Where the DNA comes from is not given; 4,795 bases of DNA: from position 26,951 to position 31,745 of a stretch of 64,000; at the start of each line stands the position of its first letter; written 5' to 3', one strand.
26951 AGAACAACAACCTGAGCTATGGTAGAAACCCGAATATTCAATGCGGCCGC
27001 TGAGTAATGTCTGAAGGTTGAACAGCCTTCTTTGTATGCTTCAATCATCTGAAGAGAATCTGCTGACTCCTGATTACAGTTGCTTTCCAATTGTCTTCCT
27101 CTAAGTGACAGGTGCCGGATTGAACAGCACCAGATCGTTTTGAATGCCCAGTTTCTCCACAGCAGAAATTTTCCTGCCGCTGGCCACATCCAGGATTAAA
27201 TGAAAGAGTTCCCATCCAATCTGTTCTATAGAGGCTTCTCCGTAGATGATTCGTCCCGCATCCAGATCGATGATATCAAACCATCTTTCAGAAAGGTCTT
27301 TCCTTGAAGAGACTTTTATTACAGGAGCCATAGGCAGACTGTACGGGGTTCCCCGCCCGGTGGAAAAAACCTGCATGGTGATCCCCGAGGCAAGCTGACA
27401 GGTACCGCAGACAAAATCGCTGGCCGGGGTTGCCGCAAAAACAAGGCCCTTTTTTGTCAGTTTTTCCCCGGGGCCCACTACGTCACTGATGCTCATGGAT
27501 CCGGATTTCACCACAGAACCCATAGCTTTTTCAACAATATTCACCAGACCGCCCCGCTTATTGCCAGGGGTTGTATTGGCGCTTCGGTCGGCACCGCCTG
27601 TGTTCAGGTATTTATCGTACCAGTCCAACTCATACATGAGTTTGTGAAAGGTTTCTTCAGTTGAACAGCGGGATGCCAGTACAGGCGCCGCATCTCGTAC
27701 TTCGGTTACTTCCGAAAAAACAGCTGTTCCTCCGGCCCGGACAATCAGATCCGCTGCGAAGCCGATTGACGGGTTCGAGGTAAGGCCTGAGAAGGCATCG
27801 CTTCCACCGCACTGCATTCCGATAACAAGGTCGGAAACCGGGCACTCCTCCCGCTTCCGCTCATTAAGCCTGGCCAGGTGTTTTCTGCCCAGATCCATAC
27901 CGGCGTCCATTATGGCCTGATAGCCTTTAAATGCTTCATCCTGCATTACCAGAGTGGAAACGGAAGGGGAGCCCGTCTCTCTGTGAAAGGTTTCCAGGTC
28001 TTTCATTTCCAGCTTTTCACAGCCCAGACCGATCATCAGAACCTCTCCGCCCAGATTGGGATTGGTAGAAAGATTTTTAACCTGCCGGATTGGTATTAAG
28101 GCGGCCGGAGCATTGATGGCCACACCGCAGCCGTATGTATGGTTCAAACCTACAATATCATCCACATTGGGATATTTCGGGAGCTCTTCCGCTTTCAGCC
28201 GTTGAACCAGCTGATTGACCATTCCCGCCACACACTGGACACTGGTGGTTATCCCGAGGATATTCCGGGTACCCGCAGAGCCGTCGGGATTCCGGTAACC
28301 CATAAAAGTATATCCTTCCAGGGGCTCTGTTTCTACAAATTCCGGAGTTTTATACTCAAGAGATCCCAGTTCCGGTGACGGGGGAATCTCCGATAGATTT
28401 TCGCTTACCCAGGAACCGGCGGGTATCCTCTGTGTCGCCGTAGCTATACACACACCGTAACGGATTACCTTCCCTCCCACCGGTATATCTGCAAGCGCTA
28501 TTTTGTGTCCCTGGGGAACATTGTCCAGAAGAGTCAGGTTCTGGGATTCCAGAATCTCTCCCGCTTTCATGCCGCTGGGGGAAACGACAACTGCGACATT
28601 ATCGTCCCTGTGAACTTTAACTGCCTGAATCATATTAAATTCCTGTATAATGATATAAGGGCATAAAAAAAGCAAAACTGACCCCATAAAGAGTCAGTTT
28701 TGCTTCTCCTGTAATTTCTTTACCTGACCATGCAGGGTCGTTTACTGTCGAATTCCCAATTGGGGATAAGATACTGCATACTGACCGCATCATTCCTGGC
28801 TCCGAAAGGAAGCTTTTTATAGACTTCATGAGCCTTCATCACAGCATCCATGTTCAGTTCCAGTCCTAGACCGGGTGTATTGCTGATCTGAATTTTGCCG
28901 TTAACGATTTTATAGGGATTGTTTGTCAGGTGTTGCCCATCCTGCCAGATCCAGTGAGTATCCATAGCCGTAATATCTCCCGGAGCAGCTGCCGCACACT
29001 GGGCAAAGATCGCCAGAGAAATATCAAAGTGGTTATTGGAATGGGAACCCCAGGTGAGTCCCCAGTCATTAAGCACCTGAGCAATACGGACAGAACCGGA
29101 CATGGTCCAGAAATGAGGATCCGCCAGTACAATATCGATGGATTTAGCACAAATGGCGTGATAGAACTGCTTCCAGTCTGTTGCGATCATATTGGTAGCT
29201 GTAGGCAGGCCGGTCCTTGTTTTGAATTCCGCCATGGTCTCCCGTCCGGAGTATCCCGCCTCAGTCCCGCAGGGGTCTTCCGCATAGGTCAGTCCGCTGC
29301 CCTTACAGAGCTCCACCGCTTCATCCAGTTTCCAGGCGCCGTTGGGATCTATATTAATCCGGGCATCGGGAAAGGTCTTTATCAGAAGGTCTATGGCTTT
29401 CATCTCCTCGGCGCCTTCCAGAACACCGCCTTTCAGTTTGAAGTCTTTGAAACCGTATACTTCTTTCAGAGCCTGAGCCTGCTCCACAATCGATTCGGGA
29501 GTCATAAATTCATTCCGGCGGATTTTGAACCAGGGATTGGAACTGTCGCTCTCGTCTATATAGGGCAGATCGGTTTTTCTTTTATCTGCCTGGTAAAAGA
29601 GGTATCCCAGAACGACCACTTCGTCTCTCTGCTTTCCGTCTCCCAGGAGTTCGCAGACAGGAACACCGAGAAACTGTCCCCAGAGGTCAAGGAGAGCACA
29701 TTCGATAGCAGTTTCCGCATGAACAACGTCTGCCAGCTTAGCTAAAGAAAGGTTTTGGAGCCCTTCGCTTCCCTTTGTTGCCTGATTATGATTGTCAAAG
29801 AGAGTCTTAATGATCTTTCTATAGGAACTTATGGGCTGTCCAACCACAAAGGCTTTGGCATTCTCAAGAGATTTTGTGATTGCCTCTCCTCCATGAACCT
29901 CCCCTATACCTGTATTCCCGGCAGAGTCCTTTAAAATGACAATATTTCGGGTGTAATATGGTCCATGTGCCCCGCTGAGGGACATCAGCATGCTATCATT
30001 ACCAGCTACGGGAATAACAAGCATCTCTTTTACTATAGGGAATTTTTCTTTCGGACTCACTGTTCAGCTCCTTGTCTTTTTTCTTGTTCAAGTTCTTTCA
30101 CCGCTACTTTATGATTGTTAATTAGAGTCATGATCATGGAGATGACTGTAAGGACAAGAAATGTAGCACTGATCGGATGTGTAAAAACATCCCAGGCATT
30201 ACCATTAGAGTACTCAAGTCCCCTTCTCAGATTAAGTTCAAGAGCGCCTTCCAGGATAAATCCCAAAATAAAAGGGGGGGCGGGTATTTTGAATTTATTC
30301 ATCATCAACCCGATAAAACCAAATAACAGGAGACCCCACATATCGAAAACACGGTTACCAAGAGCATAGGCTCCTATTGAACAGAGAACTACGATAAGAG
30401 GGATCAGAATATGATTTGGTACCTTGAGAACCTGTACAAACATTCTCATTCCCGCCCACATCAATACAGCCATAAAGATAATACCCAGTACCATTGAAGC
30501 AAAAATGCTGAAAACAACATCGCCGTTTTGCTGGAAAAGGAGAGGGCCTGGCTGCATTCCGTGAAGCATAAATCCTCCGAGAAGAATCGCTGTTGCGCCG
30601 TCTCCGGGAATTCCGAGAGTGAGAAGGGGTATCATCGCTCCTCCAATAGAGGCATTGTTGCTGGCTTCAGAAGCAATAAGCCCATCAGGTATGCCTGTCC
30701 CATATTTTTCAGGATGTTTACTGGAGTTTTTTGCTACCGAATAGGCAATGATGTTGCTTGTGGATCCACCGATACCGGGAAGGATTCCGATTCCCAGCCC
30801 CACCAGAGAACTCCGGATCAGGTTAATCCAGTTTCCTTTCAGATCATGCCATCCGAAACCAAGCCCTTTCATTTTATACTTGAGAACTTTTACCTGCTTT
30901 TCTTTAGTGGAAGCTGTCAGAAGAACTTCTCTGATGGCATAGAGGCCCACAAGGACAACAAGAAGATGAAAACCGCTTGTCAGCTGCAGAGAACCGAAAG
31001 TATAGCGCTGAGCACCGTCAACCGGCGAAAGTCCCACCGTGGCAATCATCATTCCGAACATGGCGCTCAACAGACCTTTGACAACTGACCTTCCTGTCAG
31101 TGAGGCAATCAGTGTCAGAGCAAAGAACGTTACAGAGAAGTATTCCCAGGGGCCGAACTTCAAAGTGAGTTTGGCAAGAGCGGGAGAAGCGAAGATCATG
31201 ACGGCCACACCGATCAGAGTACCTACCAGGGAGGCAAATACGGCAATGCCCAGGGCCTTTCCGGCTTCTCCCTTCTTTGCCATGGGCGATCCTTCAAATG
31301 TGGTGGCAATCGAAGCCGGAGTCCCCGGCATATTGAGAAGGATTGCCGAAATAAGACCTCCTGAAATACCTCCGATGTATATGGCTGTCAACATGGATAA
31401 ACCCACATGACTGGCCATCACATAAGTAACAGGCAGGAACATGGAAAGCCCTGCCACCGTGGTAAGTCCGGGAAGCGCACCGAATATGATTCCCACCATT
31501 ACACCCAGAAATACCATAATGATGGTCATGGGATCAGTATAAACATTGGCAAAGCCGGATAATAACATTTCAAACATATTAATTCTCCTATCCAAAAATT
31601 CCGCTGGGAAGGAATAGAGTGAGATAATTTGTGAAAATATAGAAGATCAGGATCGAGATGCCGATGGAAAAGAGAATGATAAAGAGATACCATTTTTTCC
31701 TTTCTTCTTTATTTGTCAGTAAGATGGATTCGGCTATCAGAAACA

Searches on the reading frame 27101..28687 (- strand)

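Call 80: search_protein_families(library=pfam, proteins=[window:27101-28687:-], max_evalue=1e-8)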
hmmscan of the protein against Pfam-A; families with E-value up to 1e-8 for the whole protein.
window:27101-28687:- (528 aa): 2 families
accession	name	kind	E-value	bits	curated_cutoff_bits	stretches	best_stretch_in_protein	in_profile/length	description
PF20629.2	GD_AH_C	-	2.5e-87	292.7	26.8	1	284-525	1-240/242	D-galactarate/Altronate dehydratase, C-terminal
PF04295.18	GD_AH_second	-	5.5e-34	117.6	27.3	1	130-274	1-135/136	D-galactarate dehydratase/Altronate hydrolase, second domain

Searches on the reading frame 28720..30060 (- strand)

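Call 80: search_protein_families(library=pfam, proteins=[window:28720-30060:-], max_evalue=1e-8)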
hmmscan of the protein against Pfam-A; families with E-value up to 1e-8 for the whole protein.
window:28720-30060:- (446 aa): 1 family
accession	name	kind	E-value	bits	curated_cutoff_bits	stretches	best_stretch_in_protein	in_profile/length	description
PF13378.12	MR_MLE_C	-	1.8e-37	129.6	29.4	1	191-406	2-219/219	Enolase C-terminal domain-like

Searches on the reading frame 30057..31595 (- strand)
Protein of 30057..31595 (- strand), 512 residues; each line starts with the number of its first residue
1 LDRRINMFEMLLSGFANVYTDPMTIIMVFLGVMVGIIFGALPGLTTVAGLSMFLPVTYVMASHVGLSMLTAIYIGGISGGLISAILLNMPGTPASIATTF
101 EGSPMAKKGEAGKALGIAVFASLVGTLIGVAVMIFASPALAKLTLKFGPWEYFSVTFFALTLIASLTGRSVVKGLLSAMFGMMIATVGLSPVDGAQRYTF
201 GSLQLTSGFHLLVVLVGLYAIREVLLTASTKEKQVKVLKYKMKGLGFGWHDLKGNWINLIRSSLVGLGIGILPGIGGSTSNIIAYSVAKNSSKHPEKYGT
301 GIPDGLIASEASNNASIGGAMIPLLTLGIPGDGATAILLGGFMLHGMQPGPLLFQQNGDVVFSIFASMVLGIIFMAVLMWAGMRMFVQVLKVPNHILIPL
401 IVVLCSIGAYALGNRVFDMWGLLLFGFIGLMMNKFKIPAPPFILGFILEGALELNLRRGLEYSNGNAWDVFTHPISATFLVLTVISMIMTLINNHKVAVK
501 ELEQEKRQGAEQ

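Call 80: search_protein_families(library=pfam, proteins=[window:30057-31595:-], max_evalue=1e-8)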
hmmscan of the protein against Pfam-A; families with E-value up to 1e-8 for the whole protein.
window:30057-31595:- (512 aa): 1 family
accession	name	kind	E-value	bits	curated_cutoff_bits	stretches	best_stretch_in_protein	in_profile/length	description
PF01970.21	TctA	-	1.6e-150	501.9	28.9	1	25-444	1-423/423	Tripartite tricarboxylate transporter TctA family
